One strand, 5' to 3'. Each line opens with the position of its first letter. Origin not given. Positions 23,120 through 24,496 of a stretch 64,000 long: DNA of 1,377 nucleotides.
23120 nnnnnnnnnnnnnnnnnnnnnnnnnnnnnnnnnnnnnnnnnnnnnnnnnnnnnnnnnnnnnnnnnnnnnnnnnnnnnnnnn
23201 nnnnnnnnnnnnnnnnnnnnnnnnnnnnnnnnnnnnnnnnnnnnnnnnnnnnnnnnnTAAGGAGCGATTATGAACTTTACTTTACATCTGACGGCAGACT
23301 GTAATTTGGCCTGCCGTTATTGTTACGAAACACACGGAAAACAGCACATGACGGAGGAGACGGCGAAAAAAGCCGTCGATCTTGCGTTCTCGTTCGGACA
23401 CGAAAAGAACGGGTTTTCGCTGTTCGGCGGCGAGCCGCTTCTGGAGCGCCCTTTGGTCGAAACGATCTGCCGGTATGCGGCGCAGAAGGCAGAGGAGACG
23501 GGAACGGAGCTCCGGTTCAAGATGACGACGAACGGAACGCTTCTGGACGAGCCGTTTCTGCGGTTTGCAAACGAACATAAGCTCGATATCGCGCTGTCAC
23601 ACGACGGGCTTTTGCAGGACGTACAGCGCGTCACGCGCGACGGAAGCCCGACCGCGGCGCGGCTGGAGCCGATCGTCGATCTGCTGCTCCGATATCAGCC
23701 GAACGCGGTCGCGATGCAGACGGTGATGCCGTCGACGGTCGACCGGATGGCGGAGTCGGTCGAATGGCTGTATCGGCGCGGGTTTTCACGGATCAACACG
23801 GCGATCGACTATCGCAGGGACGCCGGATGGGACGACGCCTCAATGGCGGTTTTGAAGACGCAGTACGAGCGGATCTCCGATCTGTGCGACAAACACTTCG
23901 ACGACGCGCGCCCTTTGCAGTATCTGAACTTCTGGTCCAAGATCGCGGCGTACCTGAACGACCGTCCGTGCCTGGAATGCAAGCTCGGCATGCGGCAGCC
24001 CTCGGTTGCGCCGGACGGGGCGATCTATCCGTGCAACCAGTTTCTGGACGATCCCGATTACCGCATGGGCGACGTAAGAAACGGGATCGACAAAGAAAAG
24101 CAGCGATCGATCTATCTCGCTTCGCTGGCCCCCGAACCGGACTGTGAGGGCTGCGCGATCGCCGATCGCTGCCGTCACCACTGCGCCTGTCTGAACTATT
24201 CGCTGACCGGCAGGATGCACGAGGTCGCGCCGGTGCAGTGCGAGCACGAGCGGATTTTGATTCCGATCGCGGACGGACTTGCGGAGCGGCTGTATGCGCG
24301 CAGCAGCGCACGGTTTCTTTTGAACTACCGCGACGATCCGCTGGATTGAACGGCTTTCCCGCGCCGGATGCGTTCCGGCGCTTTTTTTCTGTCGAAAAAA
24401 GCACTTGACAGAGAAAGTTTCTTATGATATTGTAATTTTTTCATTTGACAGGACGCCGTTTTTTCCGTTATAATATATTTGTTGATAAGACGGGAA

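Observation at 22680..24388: Self-contained operon: two paralogous small acidic lipoprotein-like peptides plus an RRE-less radical SAM/SPASM enzyme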

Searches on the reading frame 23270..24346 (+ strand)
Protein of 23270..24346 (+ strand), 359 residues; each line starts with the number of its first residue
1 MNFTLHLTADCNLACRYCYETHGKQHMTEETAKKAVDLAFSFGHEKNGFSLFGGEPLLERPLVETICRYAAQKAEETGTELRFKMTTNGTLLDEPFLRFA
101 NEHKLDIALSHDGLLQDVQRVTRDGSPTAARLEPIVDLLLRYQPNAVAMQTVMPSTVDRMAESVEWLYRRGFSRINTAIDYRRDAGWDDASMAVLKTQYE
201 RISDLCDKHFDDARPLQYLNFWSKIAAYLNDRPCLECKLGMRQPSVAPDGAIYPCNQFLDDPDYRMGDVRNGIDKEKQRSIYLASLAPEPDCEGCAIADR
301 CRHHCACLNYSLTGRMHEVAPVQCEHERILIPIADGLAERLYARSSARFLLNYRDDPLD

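Call 3: search_protein_families(library=ncbifam, proteins=[window:23270-24346:+], max_evalue=1)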
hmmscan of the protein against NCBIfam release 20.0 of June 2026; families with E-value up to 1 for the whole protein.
window:23270-24346:+ (359 aa): 76 families (the best 25 are shown)
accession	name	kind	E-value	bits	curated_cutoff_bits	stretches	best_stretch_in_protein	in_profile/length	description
NF047865.1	rSAM_PapB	equivalog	1.4e-56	192.1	340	1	3-318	5-329/330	PapB family radical SAM/SPASM ranthipeptide maturase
TIGR04064.1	rSAM_nif11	equivalog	2.4e-45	155.1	518.7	1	3-339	80-434/459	nif11-like peptide radical SAM maturase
TIGR03974.1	rSAM_six_Cys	equivalog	3.2e-41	141.6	425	1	4-329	100-440/451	thioether cross-link-forming SCIFF peptide maturase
TIGR03906.1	quino_hemo_SAM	equivalog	2.6e-37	128.6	453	1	4-325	97-434/467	quinohemoprotein amine dehydrogenase maturation protein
TIGR04115.1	rSAM_Cxxx_rpt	equivalog_domain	1.9e-35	123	350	1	3-314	4-334/359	radical SAM peptide maturase, CXXX-repeat target family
NF040492.1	not_ScfB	exception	5.8e-33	114.4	855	1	5-330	99-440/450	ScfB-related radical SAM/SPASM orphan maturase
TIGR04068.1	rSAM_ocin_clost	equivalog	1e-30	107.1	500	2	3-122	86-214/462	Cys-rich peptide radical SAM maturase CcpM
TIGR03978.1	rSAM_paired_1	equivalog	4.7e-26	91.6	370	2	6-175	88-265/466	His-Xaa-Ser system radical SAM maturase HxsB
NF041298.1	rSAM_mat_DynA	equivalog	8.6e-24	84.2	450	1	8-318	8-334/356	dynobactin maturation radical SAM/SPASM protein DynA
TIGR04280.1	geopep_mat_rSAM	hypoth_equivalog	1e-21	77.4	400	2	4-94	87-182/428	geopeptide radical SAM maturase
TIGR03942.1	sulfatase_rSAM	equivalog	3.6e-21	75.6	349.45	1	8-311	8-330/363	anaerobic sulfatase maturase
NF038170.1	lachnocin_rSAM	equivalog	2.1e-18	66.4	550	1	2-302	77-392/440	lachnocin radical SAM maturase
NF038107.1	rSAM_NF038107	equivalog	2.2e-18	66.2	600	1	2-313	86-408/444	Cys-every-fifth radical SAM/SPASM peptide maturase CefB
NF035951.1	rSAM_RumMC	equivalog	3.4e-17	62.3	720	2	4-128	115-248/510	RumMC family radical SAM sactipeptide maturase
TIGR04163.1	rSAM_cobopep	equivalog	4.8e-16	58.5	375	1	8-322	71-404/428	peptide-modifying radical SAM enzyme CbpB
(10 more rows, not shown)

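Call 4: search_protein_families(library=pfam, proteins=[window:23270-24346:+], max_evalue=1)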
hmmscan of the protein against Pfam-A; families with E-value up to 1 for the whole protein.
window:23270-24346:+ (359 aa): 5 families
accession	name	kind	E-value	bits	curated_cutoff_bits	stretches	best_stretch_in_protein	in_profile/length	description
PF04055.27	Radical_SAM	-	2.6e-16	60.7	29.5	1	7-167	3-166/166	Radical SAM superfamily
PF13353.11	Fer4_12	-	7.9e-07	29.9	22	1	6-93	10-99/137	4Fe-4S single cluster domain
PF13186.11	SPASM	-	0.0063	17.2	21.5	1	237-271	1-36/67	Iron-sulfur cluster-binding domain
PF16023.11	DUF4784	-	0.057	13.4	25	1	68-139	214-283/304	DUF4784 WD40-like domain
PF21981.2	RecX_HTH3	-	0.1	13.2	26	0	198-229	3-34/48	RecX, third three-helix domain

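Call 7: search_solved_structures(query=window:23270-24346:+, max_evalue=0.001, show_alignments=2)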
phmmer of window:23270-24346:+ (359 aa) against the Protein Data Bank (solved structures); distinct sequences matched with E-value up to 0.001: 13.
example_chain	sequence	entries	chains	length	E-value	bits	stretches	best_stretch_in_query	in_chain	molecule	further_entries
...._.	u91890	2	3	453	8.3e-37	130.3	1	4-331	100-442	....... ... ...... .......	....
4k37_A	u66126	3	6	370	1.2e-09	41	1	8-306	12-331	Anaerobic sulfatase-maturating enzyme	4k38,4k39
4k36_A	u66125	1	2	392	1.5e-09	40.7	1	8-306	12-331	Anaerobic sulfatase-maturating enzyme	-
8vpo_A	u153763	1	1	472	8.2e-06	28.4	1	16-306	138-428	Radical SAM core domain-containing protein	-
9gm3_A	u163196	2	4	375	1.3e-05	27.7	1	3-145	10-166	ChlB radical SAM domain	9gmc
6b4c_A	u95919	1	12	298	8.5e-05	25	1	4-114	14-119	Viperin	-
7n7h_A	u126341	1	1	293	9e-05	25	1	4-116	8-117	VIPERIN-LIKE ENZYME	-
9dgw_A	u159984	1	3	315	9.6e-05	24.9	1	4-114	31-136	Radical SAM core domain-containing protein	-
9dfw_A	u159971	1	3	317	9.8e-05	24.8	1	4-114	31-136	Radical SAM core domain-containing protein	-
7n7i_A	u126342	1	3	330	0.00011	24.7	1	4-114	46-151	Viperin-like enzyme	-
9dfu_A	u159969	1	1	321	0.00027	23.4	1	4-112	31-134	Radical SAM core domain-containing protein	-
6q2p_A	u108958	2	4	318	0.00058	22.3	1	4-125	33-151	Radical S-adenosyl methionine domain-containing protein 2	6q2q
5vsl_A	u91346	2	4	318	0.00058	22.3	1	4-125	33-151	Radical S-adenosyl methionine domain-containing protein 2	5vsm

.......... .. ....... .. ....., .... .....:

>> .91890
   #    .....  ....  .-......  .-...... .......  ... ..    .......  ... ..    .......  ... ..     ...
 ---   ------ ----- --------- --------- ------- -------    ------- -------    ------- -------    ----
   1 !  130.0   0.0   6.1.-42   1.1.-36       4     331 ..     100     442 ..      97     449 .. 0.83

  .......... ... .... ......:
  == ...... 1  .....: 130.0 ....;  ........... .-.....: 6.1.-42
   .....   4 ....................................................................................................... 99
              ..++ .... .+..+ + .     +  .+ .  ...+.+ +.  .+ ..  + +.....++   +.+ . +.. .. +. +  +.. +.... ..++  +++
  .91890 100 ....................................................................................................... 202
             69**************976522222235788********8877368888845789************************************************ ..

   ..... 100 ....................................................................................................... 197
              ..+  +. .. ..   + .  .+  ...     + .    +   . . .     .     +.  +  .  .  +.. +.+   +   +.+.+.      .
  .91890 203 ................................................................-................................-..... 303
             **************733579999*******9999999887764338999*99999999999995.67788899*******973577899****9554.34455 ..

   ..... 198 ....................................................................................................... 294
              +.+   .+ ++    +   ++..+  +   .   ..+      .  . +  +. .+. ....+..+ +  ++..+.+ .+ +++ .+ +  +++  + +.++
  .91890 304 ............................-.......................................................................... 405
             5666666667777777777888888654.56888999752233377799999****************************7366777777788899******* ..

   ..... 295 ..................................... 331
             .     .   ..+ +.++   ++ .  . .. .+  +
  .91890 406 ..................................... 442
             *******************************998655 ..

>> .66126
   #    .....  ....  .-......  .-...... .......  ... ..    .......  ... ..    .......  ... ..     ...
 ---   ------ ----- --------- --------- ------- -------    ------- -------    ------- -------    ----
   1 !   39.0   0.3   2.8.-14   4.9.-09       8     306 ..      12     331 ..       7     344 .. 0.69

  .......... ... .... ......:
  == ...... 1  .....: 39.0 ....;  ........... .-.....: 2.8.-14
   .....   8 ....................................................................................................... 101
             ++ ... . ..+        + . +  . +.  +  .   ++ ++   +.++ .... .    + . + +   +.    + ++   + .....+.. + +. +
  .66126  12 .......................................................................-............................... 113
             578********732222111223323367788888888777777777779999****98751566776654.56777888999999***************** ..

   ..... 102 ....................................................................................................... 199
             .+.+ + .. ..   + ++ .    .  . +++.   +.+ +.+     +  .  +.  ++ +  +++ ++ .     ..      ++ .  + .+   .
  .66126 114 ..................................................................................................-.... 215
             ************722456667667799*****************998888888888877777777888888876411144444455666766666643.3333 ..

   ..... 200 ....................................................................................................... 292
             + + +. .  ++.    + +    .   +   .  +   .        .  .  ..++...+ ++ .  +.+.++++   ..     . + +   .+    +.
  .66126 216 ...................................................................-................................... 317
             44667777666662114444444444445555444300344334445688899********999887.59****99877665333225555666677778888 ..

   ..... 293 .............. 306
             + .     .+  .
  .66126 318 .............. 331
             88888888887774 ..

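Call 8: find_homologous_proteins(query=window:23270-24346:+, max_evalue=1e-10)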
Query window:23270-24346:+ (359 aa): 1150 proteins with E <= 1e-10 among 7265 candidates; the best 120 are listed.
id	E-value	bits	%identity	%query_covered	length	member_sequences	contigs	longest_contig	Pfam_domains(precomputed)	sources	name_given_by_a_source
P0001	1.0e-239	813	96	100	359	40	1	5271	PF04055.28,PF13353.12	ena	-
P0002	6.4e-226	767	89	100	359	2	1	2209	PF04055.28,PF13353.12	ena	-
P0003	5.0e-225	764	90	100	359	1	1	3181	PF04055.28,PF13353.12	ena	-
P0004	3.2e-224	762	89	100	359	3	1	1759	PF04055.28,PF13353.12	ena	-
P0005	1.3e-217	740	87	100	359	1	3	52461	PF04055.28,PF13353.12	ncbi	-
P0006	3.3e-216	735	87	100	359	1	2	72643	PF04055.28,PF13353.12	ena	-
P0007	7.4e-216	734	87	100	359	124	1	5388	PF04055.28,PF13353.12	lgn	-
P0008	9.1e-216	734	86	100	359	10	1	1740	PF04055.28,PF13353.12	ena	-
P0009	1.6e-215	733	86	100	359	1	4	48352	PF04055.28,PF13353.12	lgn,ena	-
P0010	3.2e-215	732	86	100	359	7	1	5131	PF04055.28,PF13353.12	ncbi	-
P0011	8.9e-215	731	86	100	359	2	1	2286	PF04055.28,PF13353.12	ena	-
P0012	1.6e-214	730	86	100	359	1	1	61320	PF04055.28,PF13353.12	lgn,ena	-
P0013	1.9e-214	730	86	100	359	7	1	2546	PF04055.28,PF13353.12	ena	-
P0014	4.1e-214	729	86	100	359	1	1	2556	PF04055.28,PF13353.12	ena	-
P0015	4.5e-214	728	86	100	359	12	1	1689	PF04055.28,PF13353.12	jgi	-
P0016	7.5e-214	728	86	100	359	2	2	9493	PF04055.28,PF13353.12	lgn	-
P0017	2.3e-213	726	86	100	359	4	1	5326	PF04055.28,PF13353.12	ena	-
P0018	8.5e-213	724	86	100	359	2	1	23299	PF04055.28,PF13353.12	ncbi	-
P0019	8.6e-213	724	86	100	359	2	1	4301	PF04055.28,PF13353.12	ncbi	-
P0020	1.9e-212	723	85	100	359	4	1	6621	PF04055.28,PF13353.12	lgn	-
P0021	2.3e-211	719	85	100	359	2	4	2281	PF04055.28,PF13353.12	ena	-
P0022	2.7e-211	719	85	100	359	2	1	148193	PF04055.28,PF13353.12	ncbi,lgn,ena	-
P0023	1.1e-210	717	84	100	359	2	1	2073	PF04055.28,PF13353.12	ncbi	-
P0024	2.2e-210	716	84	100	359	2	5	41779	PF04055.28,PF13353.12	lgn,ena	-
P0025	2.3e-210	716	85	100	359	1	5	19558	PF04055.28,PF13353.12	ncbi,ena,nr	ncbi:MAG: radical SAM protein [Clostridia bacterium]|nr:radical SAM protein [Clostridia bacterium]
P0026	3.1e-210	716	84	100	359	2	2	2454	PF04055.28,PF13353.12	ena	-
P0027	3.2e-210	716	85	100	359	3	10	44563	PF04055.28,PF13353.12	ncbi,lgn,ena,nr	ncbi:MAG: radical SAM protein [Clostridia bacterium]|nr:radical SAM protein [Clostridia bacterium]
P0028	3.7e-210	715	85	100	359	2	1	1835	PF04055.28,PF13353.12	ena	-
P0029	5.1e-210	715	84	100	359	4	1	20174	PF04055.28,PF13353.12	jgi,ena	-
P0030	8.9e-210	714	86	100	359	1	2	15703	PF04055.28,PF13353.12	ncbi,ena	-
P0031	1.7e-209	713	86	100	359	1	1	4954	PF04055.28,PF13353.12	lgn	-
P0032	7.2e-209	711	83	100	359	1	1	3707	PF04055.28,PF13353.12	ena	-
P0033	1.0e-208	711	85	99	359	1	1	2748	PF04055.28,PF13353.12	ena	-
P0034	9.6e-208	708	84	100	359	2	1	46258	PF04055.28,PF13353.12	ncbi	-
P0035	2.8e-207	706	83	100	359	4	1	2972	PF04055.28,PF13353.12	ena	-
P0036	1.1e-206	704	84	100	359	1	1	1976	PF04055.28,PF13353.12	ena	-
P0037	1.6e-206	704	83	100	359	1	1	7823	PF04055.28,PF13353.12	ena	-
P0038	2.1e-204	697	83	100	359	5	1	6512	PF04055.28,PF13353.12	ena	-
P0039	3.5e-203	693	82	100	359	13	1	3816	PF04055.28,PF13353.12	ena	-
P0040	2.1e-201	687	81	100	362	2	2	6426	PF04055.28,PF13353.12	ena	-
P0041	5.4e-201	685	88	93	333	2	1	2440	PF04055.28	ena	-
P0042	9.8e-201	684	81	99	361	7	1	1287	PF04055.28,PF13353.12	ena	-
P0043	1.0e-200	684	82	99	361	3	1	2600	PF04055.28,PF13353.12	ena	-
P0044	2.3e-200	683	88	93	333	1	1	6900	PF04055.28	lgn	-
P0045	2.5e-200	683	82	99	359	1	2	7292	PF04055.28,PF13353.12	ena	-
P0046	3.3e-200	683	80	100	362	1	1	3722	PF04055.28,PF13353.12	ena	-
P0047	1.6e-199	680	81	99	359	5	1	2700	PF04055.28,PF13353.12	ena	-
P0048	3.1e-199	680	81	99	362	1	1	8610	PF04055.28,PF13353.12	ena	-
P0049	1.4e-198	677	81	99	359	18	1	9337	PF04055.28,PF13353.12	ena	-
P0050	2.3e-197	673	87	93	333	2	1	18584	PF04055.28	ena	-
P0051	1.1e-196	671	78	99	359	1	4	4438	PF04055.28,PF13353.12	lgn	-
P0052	2.2e-196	670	80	99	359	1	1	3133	PF04055.28,PF13353.12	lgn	-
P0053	2.4e-195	667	85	93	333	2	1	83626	PF04055.28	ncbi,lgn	-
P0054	7.9e-195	665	86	93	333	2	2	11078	PF04055.28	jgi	jgi:uncharacterized protein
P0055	7.2e-193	659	78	99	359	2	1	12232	PF04055.28,PF13353.12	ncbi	-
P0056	1.9e-192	657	78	99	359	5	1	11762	PF04055.28,PF13353.12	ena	-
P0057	2.1e-189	647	83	92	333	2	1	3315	PF04055.28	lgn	-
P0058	2.7e-189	647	78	100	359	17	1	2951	PF04055.28,PF13353.12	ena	-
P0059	7.8e-189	645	83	93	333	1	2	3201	PF04055.28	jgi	jgi:uncharacterized protein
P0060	2.0e-188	644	77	100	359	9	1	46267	PF04055.28,PF13353.12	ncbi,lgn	-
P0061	2.2e-188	644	77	100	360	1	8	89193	PF04055.28,PF13353.12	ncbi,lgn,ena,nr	ncbi:MAG: radical SAM protein [Clostridia bacterium]|nr:radical SAM protein [Clostridia bacterium]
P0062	6.0e-188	642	78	98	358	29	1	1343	PF04055.28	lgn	-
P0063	8.3e-188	642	76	99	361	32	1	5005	PF04055.28,PF13353.12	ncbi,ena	-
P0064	1.4e-187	641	77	100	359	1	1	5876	PF04055.28,PF13353.12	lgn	-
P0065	1.9e-185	634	76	100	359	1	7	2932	PF04055.28,PF13353.12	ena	-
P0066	1.2e-184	632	77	99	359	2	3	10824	PF04055.28,PF13353.12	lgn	-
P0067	3.0e-184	630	74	100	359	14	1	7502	PF04055.28,PF13353.12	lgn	-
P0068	4.3e-184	630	75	100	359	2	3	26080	PF04055.28,PF13353.12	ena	-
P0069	1.1e-182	625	76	99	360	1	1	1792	PF04055.28,PF13353.12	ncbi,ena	-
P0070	1.5e-182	625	74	100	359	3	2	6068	PF04055.28,PF13353.12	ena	-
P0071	1.5e-182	625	74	100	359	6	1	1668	PF04055.28,PF13353.12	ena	-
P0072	2.4e-182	624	74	100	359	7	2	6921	PF04055.28,PF13353.12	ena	-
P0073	1.1e-181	622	75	100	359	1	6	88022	PF04055.28,PF13353.12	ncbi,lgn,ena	-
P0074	1.1e-181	622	74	100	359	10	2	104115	PF04055.28,PF13353.12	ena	-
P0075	1.3e-181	622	74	100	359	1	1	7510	PF04055.28,PF13353.12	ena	-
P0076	2.5e-181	621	74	100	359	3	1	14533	PF04055.28,PF13353.12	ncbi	-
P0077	3.7e-181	620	73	100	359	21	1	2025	PF04055.28,PF13353.12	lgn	-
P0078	4.3e-181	620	74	100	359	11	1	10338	PF04055.28,PF13353.12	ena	-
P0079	5.0e-181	620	74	100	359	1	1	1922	PF04055.28,PF13353.12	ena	-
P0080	1.3e-180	618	74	100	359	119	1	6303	PF04055.28,PF13353.12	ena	-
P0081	2.0e-180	618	74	100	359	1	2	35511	PF04055.28,PF13353.12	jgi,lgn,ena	-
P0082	2.0e-179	614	73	100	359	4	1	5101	PF04055.28,PF13353.12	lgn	-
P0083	4.1e-179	613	74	100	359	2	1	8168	PF04055.28,PF13353.12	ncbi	-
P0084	6.1e-179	613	73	100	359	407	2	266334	PF04055.28,PF13353.12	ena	-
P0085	2.7e-178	611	75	100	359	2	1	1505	PF04055.28,PF13353.12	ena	-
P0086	2.7e-178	611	74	100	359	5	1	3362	PF04055.28,PF13353.12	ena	-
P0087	5.2e-178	610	73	100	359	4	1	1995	PF04055.28,PF13353.12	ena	-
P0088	5.6e-178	610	73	100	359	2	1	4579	PF04055.28,PF13353.12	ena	-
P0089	1.0e-177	609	74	100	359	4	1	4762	PF04055.28,PF13353.12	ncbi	-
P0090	1.4e-177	608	74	100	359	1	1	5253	PF04055.28,PF13353.12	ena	-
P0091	3.0e-177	607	72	100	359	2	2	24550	PF04055.28,PF13353.12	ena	-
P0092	1.0e-176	605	72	100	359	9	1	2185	PF04055.28,PF13353.12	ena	-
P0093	1.4e-176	605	73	100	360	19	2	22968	PF04055.28,PF13353.12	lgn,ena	-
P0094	2.4e-176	604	72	100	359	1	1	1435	PF04055.28,PF13353.12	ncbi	-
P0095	3.7e-176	604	72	100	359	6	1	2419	PF04055.28,PF13353.12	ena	-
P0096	1.0e-175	602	72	100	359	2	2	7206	PF04055.28,PF13353.12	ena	-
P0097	3.4e-175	600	72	100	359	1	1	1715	PF04055.28,PF13353.12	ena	-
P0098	4.1e-174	597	72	100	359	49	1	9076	PF04055.28,PF13353.12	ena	-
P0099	4.6e-174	597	70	100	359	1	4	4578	PF04055.28,PF13353.12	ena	-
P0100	1.0e-172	592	72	99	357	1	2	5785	PF04055.28,PF13353.12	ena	-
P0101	3.6e-160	551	72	93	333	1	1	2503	PF04055.28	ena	-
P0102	5.5e-156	537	64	98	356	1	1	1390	PF04055.28,PF13353.12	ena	-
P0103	2.4e-152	525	65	98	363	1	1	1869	PF04055.28,PF13353.12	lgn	-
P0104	1.3e-151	523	63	100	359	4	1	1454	PF04055.28,PF13353.12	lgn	-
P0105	1.9e-151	522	63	99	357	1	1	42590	PF04055.28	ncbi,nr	ncbi:MAG: SPASM domain-containing protein [Clostridiales bacterium]|nr:SPASM domain-containing prote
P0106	5.1e-150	518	64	98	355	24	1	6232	PF04055.28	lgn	-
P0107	5.3e-150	518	64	98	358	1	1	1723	PF04055.28,PF13353.12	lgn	-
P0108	5.5e-150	518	62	99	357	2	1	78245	PF04055.28,PF13353.12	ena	-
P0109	7.1e-150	517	64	98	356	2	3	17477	PF04055.28,PF13353.12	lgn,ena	-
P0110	2.3e-149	516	64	98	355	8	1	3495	PF04055.28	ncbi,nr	ncbi:MAG: radical SAM protein [Clostridia bacterium]|nr:radical SAM protein [Clostridia bacterium]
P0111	3.4e-149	515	64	98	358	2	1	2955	PF04055.28,PF13353.12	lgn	-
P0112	4.3e-149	515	64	97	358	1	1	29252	PF04055.28,PF13353.12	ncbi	-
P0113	6.8e-149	514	64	99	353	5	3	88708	PF04055.28,PF13353.12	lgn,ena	-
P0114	2.5e-148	512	62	100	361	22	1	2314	PF04055.28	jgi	jgi:uncharacterized protein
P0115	8.4e-148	510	61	98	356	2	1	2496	PF04055.28,PF13353.12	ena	-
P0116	4.5e-147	508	63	98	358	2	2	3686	PF04055.28,PF13353.12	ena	-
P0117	7.1e-147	507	63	99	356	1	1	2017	PF04055.28,PF13353.12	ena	-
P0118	8.2e-147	507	61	99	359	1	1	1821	PF04055.28,PF13353.12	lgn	-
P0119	4.2e-146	505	64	99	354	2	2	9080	PF04055.28,PF13353.12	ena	-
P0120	8.1e-146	504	62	99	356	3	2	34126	PF04055.28,PF13353.12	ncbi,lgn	-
